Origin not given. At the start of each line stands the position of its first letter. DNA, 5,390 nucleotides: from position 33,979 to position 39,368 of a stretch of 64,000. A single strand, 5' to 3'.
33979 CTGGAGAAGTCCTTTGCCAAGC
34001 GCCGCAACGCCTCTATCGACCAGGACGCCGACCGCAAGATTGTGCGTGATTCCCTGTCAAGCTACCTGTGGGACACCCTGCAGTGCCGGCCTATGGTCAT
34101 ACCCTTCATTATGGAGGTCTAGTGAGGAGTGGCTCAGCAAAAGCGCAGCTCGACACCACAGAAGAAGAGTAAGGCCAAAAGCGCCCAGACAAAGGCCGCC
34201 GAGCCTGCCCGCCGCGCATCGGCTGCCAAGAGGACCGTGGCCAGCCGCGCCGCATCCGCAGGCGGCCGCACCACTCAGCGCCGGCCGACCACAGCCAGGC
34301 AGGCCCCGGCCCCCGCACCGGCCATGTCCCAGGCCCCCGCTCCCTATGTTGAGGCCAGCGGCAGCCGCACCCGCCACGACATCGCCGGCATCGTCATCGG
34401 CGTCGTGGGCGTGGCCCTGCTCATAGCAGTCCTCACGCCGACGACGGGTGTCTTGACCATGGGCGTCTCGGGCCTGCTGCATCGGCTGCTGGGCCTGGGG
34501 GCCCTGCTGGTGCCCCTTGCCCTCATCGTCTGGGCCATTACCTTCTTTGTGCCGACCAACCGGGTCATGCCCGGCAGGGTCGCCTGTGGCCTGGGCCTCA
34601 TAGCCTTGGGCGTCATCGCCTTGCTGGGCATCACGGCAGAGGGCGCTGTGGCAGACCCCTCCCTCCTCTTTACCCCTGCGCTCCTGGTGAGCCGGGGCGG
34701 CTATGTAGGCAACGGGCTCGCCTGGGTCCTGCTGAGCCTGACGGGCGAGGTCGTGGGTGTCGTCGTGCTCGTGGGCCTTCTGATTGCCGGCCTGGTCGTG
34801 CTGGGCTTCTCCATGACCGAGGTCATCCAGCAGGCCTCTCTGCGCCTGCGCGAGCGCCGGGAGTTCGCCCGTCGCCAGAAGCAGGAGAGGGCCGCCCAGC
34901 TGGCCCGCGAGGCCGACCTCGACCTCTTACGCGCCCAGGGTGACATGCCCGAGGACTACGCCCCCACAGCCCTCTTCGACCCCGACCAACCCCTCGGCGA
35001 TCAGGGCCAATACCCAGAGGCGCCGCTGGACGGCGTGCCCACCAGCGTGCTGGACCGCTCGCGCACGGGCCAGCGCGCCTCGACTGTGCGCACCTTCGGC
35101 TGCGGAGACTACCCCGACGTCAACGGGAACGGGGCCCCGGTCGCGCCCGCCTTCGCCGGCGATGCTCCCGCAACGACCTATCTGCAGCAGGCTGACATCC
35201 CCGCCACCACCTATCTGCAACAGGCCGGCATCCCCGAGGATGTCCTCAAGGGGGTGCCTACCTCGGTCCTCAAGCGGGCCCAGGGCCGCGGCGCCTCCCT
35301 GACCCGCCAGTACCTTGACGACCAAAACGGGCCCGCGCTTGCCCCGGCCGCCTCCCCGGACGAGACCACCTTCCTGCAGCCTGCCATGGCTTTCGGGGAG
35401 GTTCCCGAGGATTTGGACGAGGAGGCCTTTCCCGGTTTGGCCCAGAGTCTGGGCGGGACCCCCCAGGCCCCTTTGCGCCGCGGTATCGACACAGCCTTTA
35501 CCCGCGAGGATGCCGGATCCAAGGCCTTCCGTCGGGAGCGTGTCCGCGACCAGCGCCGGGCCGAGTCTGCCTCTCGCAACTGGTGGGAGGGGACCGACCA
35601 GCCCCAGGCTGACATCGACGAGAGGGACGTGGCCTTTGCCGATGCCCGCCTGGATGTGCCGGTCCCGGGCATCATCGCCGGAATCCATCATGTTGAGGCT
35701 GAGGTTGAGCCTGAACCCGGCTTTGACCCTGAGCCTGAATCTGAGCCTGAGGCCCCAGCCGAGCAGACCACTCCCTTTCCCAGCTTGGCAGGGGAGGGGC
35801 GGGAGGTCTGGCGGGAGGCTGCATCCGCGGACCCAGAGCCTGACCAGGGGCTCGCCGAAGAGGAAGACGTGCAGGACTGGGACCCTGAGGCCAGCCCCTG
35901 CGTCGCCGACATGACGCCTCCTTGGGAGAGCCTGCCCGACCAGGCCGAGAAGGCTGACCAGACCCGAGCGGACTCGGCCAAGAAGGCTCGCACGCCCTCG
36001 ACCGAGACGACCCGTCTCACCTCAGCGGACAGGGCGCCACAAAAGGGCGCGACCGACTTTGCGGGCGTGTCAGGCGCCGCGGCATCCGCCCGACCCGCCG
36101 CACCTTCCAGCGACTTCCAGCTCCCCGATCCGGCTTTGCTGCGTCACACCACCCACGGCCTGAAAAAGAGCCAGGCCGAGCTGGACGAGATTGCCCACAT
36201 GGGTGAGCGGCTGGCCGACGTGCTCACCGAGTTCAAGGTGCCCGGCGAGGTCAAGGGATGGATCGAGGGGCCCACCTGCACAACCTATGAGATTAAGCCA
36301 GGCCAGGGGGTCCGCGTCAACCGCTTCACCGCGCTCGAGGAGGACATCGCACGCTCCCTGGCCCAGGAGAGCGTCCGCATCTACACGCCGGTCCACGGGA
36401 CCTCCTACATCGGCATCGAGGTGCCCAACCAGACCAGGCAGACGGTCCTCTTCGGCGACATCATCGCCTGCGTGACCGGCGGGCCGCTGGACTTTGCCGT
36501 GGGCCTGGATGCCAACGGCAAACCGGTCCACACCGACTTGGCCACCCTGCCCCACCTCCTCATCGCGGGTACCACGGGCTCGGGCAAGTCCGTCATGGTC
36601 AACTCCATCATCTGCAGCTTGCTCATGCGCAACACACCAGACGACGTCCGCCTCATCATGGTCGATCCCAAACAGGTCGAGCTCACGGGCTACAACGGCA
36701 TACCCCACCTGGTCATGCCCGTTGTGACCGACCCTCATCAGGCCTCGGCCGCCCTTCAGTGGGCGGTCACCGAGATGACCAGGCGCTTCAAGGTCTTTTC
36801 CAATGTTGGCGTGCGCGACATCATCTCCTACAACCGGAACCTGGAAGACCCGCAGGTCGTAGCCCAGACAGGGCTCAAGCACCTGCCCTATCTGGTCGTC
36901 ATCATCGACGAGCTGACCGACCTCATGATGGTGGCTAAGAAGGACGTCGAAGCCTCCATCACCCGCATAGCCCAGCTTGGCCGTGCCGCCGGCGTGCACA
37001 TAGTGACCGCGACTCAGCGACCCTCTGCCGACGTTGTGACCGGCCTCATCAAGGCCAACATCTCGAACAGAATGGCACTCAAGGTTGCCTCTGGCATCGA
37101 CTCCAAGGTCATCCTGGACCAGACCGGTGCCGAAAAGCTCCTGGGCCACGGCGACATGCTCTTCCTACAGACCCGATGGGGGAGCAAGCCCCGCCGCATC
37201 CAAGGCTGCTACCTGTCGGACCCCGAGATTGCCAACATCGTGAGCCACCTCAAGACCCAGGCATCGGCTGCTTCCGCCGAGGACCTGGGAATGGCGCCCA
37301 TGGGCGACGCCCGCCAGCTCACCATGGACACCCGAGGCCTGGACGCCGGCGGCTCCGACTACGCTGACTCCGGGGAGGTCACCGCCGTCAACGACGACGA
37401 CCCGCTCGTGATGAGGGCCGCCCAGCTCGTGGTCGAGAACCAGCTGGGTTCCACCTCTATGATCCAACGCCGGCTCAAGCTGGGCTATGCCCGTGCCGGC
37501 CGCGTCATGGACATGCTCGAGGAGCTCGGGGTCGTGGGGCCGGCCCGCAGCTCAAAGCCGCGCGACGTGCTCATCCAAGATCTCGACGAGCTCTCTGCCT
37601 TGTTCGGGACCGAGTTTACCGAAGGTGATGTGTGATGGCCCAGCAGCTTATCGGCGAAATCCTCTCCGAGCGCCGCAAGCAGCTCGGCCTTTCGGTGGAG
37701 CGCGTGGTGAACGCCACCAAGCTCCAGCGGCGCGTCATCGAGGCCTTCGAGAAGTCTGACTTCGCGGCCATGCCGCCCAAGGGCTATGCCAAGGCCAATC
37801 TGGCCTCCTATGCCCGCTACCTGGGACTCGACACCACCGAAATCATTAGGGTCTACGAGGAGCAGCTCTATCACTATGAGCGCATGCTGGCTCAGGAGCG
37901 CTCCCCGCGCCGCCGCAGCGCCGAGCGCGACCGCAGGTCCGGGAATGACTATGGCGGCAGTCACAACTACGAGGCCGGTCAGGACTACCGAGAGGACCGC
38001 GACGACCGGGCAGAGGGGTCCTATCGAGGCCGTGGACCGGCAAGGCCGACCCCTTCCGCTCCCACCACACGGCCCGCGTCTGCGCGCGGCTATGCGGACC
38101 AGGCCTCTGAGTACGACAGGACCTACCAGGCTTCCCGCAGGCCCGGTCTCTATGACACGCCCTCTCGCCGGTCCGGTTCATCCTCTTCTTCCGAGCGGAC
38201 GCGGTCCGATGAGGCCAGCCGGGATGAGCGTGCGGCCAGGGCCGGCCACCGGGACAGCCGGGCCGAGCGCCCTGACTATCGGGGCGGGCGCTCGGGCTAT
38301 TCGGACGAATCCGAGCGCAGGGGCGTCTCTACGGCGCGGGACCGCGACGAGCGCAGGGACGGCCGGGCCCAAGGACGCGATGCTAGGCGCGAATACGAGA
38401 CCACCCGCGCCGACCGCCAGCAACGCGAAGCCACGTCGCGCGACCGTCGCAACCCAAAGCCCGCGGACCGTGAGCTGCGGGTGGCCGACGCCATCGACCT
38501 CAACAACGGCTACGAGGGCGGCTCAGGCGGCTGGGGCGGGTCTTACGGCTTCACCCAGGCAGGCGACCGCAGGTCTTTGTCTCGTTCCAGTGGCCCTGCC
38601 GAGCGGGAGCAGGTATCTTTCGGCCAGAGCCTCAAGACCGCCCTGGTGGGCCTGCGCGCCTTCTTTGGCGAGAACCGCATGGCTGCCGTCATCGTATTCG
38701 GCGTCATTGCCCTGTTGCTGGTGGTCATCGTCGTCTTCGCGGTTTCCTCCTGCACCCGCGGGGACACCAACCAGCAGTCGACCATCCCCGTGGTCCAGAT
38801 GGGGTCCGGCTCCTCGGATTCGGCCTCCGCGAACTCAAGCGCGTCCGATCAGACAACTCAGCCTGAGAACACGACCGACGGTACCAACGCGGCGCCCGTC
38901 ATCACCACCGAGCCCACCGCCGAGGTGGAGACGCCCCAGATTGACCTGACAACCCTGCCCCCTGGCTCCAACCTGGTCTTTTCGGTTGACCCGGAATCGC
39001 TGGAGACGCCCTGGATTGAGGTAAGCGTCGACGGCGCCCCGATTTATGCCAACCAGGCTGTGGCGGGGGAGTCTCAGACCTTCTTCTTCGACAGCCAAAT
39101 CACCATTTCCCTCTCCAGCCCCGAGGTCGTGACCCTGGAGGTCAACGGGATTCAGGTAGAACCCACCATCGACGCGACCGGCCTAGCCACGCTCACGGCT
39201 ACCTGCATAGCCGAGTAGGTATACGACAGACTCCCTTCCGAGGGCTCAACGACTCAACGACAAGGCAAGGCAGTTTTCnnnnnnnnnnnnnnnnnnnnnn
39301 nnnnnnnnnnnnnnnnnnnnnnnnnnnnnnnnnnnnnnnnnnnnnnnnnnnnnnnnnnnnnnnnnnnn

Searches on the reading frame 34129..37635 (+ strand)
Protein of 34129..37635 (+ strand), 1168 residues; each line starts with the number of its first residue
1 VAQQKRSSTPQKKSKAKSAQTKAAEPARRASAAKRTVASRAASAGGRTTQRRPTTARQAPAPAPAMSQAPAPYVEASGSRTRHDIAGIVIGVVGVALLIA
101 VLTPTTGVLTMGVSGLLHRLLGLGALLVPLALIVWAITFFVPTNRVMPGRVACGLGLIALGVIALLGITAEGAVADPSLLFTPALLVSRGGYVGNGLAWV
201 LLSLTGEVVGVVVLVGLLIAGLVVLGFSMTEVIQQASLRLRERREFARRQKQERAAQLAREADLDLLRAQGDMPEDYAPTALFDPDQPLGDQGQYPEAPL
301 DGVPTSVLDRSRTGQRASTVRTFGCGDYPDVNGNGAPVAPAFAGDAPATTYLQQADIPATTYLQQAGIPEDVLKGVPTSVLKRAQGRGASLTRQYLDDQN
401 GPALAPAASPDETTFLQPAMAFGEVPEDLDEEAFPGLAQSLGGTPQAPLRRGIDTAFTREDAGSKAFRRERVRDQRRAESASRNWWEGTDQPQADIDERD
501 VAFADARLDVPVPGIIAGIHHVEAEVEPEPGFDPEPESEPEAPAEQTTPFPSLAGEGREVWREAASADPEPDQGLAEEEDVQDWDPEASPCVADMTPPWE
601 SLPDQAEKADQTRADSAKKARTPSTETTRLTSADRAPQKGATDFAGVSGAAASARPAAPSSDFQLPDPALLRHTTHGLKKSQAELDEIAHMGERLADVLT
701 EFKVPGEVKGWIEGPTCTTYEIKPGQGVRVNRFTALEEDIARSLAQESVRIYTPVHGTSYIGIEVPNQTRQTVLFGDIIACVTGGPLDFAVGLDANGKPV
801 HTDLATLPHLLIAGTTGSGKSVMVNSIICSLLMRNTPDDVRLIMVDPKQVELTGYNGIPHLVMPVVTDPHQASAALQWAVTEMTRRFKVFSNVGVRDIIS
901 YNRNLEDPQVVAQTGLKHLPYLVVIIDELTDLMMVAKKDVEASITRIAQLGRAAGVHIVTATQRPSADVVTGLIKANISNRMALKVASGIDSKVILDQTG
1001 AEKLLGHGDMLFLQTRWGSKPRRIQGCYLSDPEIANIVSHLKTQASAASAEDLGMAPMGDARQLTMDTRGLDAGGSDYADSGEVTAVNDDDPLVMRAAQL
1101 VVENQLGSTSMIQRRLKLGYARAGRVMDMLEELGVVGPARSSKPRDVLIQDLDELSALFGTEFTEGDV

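Call 24: search_protein_families(library=pfam, proteins=[window:34129-37635:+])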
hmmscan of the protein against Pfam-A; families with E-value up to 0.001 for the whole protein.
window:34129-37635:+ (1168 aa): 5 families
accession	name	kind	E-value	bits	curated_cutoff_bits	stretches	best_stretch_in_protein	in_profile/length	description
PF01580.24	FtsK_SpoIIIE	-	6e-61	206.2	24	1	786-966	17-220/221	FtsK/SpoIIIE family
PF17854.6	FtsK_alpha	-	8.4e-25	87.3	22.9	1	665-767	1-101/101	FtsK alpha domain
PF09397.16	FtsK_gamma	-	3.4e-24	84.8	30.6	1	1089-1149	2-62/63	Ftsk gamma domain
PF01935.23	DUF87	-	1.4e-05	25.8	23.2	1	795-848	9-61/220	Helicase HerA, central domain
PF12846.13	AAA_10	-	0.0004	20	27.5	1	806-849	20-59/362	AAA-like domain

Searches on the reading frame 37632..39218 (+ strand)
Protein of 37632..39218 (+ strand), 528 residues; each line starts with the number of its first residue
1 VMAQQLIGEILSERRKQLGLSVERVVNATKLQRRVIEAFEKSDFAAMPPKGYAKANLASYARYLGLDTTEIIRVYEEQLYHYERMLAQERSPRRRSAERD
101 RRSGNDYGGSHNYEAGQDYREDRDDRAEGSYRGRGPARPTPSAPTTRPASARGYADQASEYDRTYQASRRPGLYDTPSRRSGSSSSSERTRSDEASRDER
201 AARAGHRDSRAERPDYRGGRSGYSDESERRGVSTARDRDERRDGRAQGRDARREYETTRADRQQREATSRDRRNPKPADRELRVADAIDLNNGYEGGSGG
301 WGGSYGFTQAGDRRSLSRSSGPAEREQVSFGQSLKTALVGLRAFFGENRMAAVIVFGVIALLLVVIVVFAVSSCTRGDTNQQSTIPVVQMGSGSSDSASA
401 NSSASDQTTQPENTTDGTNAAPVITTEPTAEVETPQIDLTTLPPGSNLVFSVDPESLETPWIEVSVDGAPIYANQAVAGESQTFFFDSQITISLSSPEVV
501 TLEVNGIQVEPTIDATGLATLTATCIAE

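Call 24: search_protein_families(library=pfam, proteins=[window:37632-39218:+])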
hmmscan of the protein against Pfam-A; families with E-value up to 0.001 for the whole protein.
window:37632-39218:+ (528 aa): 3 families
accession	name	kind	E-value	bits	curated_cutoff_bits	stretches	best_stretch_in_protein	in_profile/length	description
PF13413.12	HTH_25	-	7.7e-17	61.3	24.6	1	11-70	2-61/62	Helix-turn-helix domain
PF13464.11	RodZ_C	-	6.1e-06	26.5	23.9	1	461-513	9-62/72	RodZ C-terminal domain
PF12844.13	HTH_19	-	2.4e-05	24.6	30.2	1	8-77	1-64/64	Helix-turn-helix domain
